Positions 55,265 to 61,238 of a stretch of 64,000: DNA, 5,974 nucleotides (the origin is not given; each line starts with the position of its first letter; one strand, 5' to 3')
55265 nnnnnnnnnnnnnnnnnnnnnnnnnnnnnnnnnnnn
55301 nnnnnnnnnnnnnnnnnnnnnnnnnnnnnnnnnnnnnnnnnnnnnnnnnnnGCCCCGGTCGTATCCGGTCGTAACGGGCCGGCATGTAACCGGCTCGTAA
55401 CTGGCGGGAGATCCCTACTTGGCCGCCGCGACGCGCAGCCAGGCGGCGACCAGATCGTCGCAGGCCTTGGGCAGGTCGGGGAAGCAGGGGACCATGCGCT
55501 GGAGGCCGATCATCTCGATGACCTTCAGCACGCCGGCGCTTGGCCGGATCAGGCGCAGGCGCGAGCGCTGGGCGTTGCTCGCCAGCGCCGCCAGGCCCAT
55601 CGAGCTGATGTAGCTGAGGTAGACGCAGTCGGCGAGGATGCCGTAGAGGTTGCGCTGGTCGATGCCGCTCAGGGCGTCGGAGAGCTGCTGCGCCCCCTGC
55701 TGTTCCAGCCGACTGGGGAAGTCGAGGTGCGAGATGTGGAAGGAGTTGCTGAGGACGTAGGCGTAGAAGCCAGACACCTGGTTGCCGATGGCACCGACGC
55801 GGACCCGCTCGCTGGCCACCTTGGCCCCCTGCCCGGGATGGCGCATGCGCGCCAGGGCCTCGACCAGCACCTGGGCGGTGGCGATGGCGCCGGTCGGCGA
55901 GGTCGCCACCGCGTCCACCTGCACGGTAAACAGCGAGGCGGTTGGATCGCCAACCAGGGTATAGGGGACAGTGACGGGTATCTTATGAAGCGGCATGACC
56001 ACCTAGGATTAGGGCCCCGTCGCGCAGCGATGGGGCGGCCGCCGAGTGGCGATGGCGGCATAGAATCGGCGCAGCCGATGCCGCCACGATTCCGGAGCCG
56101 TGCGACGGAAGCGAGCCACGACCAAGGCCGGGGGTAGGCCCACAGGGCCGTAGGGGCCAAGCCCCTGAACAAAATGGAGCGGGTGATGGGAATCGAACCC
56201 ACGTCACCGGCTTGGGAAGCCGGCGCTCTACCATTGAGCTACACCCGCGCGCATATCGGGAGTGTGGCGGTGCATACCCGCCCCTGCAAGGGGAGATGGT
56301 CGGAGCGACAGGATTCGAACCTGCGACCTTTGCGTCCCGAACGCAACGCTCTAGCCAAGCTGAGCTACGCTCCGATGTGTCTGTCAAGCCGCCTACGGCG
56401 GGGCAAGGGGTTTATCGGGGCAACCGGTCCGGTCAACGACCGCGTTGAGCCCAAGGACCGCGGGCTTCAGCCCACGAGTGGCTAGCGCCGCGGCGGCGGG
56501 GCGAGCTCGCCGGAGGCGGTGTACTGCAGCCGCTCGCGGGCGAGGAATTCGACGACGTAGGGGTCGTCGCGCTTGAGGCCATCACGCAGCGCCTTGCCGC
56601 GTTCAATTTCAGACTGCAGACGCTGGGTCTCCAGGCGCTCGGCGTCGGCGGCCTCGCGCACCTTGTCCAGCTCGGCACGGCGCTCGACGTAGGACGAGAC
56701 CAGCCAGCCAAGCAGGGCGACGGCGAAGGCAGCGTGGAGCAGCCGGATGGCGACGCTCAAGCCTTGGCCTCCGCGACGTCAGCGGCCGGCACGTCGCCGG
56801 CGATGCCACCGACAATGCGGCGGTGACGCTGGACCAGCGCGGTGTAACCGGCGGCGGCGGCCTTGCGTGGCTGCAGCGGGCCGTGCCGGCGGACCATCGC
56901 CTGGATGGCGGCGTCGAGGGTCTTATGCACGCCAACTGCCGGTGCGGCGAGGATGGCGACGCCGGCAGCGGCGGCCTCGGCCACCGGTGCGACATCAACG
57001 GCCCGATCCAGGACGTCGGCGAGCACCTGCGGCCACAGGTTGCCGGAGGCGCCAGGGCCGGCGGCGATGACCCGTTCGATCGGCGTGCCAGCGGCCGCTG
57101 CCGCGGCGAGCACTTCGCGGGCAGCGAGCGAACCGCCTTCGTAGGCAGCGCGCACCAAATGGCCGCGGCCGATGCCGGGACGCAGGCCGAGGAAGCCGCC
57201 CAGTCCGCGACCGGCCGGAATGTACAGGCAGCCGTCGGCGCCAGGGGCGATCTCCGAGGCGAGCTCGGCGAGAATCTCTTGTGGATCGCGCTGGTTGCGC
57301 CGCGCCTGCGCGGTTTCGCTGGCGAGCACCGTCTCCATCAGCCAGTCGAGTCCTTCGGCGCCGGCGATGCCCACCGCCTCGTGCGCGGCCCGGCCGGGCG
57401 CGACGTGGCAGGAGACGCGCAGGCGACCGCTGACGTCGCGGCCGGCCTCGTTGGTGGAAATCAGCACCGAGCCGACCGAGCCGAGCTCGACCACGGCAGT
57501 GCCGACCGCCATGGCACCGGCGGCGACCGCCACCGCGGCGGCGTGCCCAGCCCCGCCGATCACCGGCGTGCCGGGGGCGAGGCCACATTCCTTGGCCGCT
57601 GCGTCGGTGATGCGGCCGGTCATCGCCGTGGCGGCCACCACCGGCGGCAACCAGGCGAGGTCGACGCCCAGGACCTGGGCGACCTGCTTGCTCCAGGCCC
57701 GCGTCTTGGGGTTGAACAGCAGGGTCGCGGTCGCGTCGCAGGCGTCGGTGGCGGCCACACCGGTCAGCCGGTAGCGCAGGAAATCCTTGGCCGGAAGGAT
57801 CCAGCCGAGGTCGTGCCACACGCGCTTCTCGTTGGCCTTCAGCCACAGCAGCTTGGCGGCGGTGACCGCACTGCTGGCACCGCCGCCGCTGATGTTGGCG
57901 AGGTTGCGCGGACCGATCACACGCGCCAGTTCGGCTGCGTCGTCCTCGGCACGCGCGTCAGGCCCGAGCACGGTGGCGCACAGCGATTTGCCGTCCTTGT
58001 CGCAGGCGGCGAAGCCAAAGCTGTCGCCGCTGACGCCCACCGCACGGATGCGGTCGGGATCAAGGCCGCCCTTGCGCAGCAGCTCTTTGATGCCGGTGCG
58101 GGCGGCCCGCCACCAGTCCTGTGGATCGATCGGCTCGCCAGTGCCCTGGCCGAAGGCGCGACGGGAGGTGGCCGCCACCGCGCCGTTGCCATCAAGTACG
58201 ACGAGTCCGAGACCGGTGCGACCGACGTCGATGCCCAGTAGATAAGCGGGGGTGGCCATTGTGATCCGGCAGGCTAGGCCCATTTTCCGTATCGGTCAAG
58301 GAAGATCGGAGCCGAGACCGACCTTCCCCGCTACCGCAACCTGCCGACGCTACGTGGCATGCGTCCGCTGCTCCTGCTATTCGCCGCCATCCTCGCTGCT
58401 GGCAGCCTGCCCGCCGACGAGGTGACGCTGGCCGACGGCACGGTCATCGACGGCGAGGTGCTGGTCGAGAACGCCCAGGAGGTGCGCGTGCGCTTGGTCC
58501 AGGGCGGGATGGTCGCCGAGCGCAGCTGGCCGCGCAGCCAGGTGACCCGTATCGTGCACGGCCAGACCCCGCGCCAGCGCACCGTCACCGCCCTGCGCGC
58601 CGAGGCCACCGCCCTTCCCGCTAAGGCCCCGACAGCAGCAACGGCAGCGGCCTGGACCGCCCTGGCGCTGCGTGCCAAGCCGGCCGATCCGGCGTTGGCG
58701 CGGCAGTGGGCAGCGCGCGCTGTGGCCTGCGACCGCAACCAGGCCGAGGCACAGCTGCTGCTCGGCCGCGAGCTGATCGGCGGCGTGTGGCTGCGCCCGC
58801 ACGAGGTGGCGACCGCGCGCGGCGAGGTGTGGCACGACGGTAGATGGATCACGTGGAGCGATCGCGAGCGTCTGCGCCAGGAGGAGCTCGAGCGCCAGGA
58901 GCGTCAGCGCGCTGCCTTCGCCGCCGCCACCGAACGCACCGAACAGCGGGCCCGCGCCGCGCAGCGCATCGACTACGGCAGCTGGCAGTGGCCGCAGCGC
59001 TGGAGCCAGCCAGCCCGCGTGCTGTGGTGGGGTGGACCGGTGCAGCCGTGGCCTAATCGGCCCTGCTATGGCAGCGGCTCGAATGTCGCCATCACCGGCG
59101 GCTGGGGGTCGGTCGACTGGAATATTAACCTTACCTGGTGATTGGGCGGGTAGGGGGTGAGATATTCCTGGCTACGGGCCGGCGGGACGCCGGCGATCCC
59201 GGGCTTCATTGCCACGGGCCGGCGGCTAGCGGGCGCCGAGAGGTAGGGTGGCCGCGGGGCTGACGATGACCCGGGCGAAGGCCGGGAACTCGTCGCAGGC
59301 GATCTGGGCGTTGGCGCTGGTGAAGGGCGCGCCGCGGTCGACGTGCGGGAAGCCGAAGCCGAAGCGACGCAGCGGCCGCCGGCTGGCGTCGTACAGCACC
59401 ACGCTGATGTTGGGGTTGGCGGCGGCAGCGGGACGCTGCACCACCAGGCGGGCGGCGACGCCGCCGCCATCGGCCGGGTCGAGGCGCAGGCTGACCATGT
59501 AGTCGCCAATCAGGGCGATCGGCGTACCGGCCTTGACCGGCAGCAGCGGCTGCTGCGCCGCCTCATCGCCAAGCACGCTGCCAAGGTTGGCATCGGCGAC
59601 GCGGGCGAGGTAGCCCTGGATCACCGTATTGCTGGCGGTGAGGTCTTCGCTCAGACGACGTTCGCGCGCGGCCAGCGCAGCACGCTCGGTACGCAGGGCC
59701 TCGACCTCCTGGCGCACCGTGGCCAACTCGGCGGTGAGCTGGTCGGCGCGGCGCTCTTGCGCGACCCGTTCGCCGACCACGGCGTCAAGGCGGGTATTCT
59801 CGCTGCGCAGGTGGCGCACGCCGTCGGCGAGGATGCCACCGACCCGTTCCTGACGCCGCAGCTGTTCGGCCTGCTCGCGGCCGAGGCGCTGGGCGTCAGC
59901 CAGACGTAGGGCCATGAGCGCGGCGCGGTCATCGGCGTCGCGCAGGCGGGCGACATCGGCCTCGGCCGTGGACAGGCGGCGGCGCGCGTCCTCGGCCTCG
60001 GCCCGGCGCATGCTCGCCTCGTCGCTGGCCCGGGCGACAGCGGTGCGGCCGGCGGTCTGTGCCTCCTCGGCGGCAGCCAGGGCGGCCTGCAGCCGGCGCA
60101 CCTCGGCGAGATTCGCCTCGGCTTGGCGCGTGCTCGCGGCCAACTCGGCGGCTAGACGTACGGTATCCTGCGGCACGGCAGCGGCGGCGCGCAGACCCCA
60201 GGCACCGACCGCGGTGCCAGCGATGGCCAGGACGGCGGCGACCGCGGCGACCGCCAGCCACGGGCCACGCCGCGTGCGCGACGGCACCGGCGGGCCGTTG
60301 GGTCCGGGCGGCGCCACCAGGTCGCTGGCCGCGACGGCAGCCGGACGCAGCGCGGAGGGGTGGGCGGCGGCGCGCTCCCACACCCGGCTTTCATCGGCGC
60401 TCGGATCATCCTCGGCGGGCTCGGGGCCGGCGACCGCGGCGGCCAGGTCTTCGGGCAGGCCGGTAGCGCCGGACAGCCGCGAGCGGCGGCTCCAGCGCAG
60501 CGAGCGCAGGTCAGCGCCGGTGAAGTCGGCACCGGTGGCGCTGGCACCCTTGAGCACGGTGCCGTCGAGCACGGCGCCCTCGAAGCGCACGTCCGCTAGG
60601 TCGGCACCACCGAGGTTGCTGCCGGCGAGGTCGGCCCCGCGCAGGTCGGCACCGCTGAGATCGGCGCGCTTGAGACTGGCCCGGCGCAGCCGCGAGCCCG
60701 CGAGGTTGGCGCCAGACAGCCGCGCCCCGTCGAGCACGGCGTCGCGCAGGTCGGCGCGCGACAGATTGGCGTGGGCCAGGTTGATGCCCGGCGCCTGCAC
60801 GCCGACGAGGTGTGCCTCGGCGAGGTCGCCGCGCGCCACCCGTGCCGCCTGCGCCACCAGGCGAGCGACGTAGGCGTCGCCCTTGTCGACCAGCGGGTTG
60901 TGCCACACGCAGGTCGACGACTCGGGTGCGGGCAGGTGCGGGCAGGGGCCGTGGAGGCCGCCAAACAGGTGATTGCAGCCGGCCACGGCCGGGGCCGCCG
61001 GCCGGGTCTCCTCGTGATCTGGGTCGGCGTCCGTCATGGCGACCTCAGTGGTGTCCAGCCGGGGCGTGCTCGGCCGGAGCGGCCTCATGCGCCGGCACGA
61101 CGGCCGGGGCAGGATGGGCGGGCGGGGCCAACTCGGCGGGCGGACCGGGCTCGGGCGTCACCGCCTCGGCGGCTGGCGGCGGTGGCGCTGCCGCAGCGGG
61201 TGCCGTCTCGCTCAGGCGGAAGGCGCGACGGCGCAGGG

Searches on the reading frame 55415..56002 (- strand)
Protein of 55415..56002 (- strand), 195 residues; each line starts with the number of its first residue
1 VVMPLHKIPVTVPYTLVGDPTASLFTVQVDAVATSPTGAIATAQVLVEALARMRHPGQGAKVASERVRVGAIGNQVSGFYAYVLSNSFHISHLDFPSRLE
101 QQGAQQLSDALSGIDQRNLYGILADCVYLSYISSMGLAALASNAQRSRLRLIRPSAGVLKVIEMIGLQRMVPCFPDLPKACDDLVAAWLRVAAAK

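Call 75: search_protein_families(library=pfam, proteins=[window:55415-56002:-])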
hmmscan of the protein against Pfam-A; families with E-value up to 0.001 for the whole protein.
window:55415-56002:- (195 aa): 1 family
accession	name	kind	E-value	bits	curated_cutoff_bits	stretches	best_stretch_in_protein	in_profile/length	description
PF01740.26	STAS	-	4.8e-05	23.5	22.6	1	119-180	40-106/106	STAS domain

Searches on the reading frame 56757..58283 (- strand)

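Call 75: search_protein_families(library=pfam, proteins=[window:56757-58283:-])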
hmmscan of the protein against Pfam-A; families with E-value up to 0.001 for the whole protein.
window:56757-58283:- (508 aa): 2 families
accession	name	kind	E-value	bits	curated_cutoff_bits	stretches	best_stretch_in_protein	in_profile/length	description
PF00370.27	FGGY_N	-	1.8e-44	152.6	28.8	1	14-250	1-241/245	FGGY family of carbohydrate kinases, N-terminal domain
PF02782.22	FGGY_C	-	4.9e-16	59.5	27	1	295-449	34-197/198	FGGY family of carbohydrate kinases, C-terminal domain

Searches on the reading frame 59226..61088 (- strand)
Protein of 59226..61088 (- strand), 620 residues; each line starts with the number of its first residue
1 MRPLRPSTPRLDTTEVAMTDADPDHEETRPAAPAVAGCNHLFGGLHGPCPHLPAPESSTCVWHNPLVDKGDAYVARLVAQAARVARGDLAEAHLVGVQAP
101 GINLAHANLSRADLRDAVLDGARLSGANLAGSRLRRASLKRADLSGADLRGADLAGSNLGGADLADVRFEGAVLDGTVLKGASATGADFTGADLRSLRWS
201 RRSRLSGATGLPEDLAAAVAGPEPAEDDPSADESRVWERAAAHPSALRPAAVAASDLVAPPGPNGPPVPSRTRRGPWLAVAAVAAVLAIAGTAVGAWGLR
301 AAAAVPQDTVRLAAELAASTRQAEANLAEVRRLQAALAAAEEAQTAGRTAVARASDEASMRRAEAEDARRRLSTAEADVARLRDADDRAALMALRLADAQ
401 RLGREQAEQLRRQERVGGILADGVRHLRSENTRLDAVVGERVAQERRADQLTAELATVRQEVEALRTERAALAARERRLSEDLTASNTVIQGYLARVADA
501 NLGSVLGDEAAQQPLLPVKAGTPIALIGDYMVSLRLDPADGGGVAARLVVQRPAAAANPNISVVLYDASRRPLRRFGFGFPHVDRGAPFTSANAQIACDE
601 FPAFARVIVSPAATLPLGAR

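Call 77: search_protein_families(library=pfam, proteins=[window:59226-61088:-])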
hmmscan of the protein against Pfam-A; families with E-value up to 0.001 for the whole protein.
window:59226-61088:- (620 aa): 3 families
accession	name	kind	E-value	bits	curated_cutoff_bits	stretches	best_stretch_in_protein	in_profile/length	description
PF00805.28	Pentapeptide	-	9.6e-28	95.8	20.2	3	122-160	1-39/40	Pentapeptide repeats (8 copies)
PF13576.12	Pentapeptide_3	-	2.2e-10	41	27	2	135-175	2-45/48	Pentapeptide repeats (9 copies)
PF13599.13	Pentapeptide_4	-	2.8e-09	37.3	38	1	88-143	22-77/78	Pentapeptide repeat region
